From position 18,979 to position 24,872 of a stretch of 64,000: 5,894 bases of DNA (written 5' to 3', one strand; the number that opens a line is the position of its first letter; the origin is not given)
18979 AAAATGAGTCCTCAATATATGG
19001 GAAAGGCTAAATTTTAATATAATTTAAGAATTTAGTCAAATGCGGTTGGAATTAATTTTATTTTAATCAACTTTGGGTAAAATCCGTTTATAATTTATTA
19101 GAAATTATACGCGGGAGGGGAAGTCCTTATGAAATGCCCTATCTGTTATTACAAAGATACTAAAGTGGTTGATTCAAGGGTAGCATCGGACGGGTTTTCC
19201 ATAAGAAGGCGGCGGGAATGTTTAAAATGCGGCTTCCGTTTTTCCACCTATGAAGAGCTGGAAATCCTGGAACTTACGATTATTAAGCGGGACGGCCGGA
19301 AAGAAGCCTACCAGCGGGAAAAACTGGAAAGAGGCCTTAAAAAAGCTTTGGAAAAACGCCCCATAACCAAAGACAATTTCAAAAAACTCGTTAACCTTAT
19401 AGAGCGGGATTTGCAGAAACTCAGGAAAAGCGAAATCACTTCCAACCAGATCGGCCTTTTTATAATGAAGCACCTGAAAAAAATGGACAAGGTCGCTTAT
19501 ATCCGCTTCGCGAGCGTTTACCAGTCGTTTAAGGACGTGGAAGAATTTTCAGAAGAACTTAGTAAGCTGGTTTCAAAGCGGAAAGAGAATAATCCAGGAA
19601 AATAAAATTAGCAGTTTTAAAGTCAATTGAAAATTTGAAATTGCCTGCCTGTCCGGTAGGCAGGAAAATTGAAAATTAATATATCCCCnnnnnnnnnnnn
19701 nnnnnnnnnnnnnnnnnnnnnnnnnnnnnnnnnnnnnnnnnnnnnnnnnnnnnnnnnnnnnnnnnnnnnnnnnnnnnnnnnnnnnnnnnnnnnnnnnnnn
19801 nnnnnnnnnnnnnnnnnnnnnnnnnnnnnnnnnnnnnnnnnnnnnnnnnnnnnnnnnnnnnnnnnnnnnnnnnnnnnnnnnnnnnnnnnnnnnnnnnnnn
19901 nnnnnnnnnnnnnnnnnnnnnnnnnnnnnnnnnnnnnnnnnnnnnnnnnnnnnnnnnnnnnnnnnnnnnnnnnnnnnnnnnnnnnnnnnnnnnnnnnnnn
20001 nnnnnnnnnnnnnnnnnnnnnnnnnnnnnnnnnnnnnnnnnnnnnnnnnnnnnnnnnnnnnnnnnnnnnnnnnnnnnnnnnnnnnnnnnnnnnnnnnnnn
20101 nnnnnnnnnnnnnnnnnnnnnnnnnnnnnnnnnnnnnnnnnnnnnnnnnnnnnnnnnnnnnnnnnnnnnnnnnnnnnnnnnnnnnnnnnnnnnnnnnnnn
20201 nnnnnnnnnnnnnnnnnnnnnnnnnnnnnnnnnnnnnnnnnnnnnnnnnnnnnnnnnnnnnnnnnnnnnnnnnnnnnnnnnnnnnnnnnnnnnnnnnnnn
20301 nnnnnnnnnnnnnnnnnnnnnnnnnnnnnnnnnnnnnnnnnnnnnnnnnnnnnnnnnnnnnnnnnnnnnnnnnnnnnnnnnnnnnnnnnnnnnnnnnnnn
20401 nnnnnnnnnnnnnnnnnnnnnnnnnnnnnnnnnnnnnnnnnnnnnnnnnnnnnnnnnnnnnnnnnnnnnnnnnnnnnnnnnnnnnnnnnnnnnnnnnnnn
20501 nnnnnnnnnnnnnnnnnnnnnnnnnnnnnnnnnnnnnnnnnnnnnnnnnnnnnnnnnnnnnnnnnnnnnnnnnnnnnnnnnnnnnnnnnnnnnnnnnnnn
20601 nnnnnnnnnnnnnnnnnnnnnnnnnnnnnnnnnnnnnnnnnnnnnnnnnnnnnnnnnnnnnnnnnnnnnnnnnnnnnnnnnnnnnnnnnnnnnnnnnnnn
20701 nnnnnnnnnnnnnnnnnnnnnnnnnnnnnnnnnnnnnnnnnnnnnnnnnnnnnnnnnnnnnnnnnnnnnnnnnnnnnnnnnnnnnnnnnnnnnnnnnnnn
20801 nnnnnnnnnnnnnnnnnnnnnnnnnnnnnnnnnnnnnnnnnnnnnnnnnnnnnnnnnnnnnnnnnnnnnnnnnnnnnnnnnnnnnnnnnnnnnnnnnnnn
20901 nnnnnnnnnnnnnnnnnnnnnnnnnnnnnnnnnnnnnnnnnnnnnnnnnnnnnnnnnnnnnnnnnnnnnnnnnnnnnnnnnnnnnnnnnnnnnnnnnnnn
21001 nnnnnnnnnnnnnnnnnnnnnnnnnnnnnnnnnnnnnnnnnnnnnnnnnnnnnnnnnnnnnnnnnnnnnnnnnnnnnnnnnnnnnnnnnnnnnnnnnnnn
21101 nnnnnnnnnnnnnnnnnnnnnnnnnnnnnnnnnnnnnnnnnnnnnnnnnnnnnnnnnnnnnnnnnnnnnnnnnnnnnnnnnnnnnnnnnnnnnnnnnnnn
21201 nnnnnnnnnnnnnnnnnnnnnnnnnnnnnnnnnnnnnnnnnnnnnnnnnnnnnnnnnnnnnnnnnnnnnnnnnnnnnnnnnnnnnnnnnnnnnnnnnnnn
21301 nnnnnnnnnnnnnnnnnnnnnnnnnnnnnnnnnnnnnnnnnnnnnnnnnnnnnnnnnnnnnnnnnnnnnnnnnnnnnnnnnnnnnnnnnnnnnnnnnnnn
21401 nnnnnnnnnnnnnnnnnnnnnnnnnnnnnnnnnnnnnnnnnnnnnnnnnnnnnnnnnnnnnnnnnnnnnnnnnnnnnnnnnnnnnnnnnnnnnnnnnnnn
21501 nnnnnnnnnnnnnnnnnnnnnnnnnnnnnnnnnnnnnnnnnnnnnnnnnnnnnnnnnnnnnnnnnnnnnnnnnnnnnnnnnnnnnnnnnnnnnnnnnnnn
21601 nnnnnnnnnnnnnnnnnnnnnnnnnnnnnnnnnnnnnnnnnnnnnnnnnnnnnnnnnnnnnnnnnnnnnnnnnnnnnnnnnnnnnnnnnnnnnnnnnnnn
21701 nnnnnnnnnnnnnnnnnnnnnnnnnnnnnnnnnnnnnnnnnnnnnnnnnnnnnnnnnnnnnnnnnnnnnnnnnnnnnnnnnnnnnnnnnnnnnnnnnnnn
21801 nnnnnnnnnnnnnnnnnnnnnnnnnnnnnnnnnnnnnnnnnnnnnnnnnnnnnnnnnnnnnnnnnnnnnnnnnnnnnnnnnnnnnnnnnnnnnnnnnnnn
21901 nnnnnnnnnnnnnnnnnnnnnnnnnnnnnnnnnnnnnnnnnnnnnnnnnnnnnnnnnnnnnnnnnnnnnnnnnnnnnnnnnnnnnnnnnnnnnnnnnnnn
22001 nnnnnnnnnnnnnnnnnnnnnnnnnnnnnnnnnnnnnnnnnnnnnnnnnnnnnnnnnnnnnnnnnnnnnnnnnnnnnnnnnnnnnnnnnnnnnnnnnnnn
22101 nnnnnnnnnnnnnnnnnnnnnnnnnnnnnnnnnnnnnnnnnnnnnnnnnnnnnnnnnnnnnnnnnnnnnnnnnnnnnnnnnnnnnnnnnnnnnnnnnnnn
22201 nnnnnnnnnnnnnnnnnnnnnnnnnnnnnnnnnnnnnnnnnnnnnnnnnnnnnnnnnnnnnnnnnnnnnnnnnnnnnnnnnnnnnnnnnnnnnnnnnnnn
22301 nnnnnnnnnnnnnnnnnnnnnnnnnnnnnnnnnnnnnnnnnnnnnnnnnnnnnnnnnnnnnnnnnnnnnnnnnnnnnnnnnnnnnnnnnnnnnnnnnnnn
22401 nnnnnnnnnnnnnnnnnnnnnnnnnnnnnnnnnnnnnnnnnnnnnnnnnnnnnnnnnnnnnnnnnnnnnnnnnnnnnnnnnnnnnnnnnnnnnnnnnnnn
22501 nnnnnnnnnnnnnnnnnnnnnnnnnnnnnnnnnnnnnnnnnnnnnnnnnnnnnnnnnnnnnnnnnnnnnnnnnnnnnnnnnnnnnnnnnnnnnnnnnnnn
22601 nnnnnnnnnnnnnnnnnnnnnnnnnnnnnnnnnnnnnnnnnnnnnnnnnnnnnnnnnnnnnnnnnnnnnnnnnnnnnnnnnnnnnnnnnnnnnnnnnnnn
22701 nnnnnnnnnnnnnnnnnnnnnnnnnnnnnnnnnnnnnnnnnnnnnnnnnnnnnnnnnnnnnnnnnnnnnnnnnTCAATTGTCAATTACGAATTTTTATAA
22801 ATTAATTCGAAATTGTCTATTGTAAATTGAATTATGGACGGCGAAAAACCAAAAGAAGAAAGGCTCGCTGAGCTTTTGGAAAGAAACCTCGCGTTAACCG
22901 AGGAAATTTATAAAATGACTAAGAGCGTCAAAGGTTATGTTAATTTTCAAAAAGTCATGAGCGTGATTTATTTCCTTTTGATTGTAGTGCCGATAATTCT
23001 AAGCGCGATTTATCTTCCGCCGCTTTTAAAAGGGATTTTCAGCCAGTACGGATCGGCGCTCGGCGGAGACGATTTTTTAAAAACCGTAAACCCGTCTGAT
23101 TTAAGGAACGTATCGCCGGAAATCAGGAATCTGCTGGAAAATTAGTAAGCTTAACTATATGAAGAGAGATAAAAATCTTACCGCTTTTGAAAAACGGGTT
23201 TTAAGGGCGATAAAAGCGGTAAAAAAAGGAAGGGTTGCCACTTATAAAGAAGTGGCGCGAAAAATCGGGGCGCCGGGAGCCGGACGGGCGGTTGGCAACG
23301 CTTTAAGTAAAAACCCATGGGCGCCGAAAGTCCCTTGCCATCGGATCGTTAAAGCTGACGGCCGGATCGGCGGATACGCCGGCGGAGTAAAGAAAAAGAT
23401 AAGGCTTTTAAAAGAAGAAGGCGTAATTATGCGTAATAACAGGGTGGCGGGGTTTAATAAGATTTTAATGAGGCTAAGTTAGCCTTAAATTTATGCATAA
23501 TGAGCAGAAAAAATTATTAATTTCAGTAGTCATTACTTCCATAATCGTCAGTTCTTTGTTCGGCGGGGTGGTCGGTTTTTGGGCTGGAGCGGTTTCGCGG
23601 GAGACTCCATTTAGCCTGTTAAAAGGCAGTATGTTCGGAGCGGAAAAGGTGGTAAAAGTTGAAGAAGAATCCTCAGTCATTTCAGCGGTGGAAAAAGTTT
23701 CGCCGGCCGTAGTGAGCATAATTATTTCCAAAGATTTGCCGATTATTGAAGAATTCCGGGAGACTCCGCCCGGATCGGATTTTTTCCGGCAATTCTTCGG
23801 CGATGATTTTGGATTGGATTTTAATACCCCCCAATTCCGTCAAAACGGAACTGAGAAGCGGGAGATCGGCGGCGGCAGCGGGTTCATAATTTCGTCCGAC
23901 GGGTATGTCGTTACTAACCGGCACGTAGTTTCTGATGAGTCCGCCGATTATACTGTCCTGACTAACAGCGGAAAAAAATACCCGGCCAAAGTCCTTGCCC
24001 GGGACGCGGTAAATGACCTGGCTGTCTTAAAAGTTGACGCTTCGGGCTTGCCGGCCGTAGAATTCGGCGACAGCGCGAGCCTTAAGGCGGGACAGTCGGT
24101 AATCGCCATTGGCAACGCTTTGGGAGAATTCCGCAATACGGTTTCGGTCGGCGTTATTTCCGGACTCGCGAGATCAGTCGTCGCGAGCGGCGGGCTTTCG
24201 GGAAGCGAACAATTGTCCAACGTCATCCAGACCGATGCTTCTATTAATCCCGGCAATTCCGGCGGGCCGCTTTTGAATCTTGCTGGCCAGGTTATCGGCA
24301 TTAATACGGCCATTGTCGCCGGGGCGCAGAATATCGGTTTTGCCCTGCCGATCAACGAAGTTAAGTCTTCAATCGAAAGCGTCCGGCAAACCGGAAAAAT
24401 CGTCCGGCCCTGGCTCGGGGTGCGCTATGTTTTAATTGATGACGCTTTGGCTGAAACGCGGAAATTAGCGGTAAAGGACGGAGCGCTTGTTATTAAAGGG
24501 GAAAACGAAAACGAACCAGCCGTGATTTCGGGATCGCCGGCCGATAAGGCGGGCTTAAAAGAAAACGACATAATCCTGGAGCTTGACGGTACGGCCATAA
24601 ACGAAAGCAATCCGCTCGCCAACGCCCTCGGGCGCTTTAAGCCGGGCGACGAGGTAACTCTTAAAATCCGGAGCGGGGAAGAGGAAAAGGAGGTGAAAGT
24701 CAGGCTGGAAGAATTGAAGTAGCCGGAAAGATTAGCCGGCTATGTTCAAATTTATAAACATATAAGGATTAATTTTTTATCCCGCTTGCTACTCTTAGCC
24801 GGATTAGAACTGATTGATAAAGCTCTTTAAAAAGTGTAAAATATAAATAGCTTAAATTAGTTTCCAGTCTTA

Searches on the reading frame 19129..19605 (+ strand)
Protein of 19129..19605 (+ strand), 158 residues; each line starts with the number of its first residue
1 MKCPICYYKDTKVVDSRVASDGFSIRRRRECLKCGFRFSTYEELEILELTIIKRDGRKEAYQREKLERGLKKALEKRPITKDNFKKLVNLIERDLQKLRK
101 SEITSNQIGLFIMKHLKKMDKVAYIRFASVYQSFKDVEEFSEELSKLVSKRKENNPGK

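Call 53: search_protein_families(library=pfam, proteins=[window:19129-19605:+], max_evalue=0.0001)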
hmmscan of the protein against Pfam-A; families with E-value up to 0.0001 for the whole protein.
window:19129-19605:+ (158 aa): 2 families
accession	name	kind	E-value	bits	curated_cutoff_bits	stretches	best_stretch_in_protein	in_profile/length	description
PF22811.2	Zn_ribbon_NrdR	-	7.3e-21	74.3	27.2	1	1-42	1-42/42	Transcriptional repressor NrdR-like, N-terminal domain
PF03477.21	ATP-cone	-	9.6e-20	71.4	25.8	1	50-136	2-87/88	ATP cone domain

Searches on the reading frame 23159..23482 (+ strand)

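Call 53: search_protein_families(library=pfam, proteins=[window:23159-23482:+], max_evalue=0.0001)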
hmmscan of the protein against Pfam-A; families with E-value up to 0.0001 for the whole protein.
window:23159-23482:+ (107 aa): 1 family
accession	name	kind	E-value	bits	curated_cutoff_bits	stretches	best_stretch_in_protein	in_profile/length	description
PF01035.26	DNA_binding_1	-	2.8e-31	107.6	27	1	9-89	1-81/81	6-O-methylguanine DNA methyltransferase, DNA binding domain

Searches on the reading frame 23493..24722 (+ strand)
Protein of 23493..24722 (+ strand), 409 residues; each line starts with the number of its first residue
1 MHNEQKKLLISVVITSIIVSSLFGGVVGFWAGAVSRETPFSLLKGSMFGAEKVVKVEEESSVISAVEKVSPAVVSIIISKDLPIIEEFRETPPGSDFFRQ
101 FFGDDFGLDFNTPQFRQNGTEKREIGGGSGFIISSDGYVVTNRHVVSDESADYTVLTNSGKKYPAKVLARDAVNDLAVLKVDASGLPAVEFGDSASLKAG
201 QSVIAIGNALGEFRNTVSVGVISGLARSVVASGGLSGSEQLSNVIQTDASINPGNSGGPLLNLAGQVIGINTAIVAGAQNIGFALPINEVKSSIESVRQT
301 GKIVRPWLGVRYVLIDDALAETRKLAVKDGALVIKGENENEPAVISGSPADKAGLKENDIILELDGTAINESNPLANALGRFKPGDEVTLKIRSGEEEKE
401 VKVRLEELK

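Call 53: search_protein_families(library=pfam, proteins=[window:23493-24722:+], max_evalue=0.0001)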
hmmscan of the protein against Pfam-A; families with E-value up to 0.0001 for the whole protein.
window:23493-24722:+ (409 aa): 6 families
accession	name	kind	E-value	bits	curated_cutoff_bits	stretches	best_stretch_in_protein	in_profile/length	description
PF13365.12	Trypsin_2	-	1.8e-35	123.2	27.6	1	128-270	1-144/144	Trypsin-like peptidase domain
PF00089.32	Trypsin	-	9.1e-18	65.3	20.6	1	129-292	28-218/220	Trypsin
PF13180.12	PDZ_2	-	1.8e-14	54.2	27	1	308-405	3-80/80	PDZ domain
PF17820.7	PDZ_6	-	1.7e-07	31.3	27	1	343-393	4-53/54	PDZ domain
PF00595.29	PDZ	-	2.3e-06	28.3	23.2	1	344-393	32-81/81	PDZ domain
PF10459.15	Peptidase_S46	-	8.2e-05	21.9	22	0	126-148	47-69/698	Peptidase S46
